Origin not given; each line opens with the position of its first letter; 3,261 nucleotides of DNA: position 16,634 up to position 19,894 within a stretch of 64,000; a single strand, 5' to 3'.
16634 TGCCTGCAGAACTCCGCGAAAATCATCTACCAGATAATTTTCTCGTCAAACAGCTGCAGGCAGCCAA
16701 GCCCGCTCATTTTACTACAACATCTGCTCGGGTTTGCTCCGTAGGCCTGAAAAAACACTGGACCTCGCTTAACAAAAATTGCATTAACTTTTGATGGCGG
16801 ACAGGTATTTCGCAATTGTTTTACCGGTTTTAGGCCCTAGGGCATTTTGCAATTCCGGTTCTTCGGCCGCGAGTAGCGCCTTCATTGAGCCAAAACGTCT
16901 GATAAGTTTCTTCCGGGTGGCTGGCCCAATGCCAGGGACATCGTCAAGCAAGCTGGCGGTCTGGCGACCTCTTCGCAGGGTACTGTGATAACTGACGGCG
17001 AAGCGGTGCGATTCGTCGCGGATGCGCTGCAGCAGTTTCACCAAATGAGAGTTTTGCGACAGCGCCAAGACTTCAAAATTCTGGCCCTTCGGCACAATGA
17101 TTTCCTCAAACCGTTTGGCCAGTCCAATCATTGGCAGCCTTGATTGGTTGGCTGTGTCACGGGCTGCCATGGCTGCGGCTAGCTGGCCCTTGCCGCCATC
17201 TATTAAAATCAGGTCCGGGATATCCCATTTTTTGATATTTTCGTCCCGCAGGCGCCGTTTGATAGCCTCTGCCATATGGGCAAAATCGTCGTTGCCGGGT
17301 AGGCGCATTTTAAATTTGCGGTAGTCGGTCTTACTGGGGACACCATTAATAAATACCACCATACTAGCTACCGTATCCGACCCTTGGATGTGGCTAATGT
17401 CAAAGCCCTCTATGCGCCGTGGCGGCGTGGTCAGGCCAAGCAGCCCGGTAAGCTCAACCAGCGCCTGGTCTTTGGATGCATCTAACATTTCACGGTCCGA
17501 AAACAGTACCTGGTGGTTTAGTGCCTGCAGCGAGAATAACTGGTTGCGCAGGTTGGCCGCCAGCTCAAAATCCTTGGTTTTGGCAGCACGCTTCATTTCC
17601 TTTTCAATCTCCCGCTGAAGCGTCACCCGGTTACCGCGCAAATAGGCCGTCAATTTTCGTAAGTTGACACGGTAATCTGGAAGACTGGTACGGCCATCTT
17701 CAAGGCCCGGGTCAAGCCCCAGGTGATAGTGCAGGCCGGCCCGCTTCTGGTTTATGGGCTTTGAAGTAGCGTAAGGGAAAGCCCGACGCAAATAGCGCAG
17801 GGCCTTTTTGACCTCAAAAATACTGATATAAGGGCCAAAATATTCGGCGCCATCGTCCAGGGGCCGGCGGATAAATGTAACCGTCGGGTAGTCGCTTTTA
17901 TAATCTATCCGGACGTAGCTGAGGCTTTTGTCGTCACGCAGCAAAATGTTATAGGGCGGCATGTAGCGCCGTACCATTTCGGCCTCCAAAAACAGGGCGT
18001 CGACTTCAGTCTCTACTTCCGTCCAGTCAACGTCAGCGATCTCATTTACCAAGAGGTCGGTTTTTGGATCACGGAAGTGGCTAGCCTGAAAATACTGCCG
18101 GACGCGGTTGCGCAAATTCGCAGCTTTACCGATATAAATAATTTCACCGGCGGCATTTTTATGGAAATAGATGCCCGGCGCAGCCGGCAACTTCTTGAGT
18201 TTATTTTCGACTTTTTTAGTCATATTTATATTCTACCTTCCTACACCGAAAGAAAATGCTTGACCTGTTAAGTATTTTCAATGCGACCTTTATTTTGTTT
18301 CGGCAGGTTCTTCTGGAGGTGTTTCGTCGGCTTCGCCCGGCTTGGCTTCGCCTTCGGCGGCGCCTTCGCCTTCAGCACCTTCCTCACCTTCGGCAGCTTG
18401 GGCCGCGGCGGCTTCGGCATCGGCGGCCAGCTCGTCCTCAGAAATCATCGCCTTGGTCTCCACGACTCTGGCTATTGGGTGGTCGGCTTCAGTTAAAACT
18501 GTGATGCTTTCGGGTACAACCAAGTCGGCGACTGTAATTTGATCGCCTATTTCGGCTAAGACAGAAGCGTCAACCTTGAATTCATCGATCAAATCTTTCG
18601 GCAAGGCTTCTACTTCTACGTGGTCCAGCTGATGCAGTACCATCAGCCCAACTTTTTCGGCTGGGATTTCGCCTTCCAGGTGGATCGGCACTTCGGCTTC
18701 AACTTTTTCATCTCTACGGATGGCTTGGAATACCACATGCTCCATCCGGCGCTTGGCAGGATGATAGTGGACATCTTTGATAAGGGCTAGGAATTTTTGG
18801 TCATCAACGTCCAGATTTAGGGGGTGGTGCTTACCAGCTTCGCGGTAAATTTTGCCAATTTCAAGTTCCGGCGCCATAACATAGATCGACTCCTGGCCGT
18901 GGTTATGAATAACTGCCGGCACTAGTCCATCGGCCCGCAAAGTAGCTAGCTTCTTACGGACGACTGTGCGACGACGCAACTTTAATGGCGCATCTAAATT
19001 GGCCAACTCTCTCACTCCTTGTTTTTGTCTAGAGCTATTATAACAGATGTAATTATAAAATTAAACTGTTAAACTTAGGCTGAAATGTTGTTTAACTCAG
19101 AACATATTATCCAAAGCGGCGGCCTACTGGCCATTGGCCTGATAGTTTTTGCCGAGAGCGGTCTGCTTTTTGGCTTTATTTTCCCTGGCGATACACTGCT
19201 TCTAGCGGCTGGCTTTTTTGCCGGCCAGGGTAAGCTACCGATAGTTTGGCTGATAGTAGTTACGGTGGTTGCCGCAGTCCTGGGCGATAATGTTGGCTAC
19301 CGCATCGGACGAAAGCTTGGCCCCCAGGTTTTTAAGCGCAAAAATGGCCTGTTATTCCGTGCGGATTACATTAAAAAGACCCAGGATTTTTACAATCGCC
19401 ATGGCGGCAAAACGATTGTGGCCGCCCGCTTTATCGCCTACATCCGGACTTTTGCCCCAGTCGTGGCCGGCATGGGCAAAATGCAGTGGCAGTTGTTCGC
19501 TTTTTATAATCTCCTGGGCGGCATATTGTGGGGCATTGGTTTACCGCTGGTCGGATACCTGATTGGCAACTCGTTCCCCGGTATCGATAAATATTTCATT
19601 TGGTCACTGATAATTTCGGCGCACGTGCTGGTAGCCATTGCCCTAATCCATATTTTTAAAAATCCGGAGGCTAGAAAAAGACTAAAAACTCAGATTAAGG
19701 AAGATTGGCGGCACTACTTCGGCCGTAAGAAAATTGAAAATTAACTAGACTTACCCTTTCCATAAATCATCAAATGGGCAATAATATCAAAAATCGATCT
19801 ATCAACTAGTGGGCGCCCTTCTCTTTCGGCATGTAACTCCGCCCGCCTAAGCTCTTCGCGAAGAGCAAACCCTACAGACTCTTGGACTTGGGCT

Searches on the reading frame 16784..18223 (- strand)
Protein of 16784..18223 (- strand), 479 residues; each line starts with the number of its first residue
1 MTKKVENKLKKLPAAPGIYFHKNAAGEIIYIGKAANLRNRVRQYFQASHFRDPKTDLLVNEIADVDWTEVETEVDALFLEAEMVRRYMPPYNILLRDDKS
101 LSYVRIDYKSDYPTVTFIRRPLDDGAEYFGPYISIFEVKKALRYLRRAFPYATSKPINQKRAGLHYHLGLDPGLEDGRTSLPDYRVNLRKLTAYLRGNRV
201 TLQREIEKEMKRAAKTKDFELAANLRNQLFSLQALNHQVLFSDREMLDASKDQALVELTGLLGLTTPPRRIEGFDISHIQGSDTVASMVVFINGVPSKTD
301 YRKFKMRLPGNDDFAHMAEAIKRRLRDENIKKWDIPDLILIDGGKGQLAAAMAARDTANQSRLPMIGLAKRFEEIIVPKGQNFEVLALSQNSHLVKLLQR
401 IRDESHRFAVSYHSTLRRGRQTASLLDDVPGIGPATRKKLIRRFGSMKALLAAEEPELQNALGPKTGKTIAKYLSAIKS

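Call 23: search_protein_families(library=pfam, proteins=[window:16784-18223:-], max_evalue=0.00001)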
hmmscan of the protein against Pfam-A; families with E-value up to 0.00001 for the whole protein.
window:16784-18223:- (479 aa): 4 families
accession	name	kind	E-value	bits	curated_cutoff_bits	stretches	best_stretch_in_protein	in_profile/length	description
PF08459.17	UvrC_RNaseH_dom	-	1e-49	168.9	22.3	1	261-410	3-159/159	UvrC RNAse H endonuclease domain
PF02151.25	UVR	-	1.8e-07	31.2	21.5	1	202-234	3-35/36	UvrB/uvrC motif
PF14520.12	HHH_5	-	6.7e-07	30.1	27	1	425-471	3-52/57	Helix-hairpin-helix domain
PF01541.30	GIY-YIG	-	4e-06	27.5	22.6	1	16-91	2-77/78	GIY-YIG catalytic domain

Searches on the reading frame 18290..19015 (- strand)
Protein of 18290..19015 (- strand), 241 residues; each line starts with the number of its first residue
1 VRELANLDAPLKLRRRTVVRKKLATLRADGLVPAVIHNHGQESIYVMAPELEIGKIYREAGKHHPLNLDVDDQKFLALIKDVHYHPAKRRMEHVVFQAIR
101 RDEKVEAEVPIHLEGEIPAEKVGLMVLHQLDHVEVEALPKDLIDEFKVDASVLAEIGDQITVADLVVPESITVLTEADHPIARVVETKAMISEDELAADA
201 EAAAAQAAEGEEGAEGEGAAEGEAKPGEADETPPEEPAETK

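Call 23: search_protein_families(library=pfam, proteins=[window:18290-19015:-], max_evalue=0.00001)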
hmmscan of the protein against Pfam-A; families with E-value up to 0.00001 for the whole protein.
window:18290-19015:- (241 aa): 2 families
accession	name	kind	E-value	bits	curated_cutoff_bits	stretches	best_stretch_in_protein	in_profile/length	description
PF14693.11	Ribosomal_TL5_C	-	1.4e-19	70.6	27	1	104-187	1-83/84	Ribosomal protein TL5, C-terminal domain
PF01386.24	Ribosomal_L25p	-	3.9e-15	56.5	23.6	1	12-96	2-82/82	Ribosomal L25p family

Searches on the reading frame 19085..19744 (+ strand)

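Call 23: search_protein_families(library=pfam, proteins=[window:19085-19744:+], max_evalue=0.00001)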
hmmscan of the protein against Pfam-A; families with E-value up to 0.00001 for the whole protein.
window:19085-19744:+ (219 aa): 1 family
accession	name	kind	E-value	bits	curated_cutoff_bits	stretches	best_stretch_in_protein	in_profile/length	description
PF09335.16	VTT_dom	-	2e-19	70.7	33.9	1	33-158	1-122/123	VTT domain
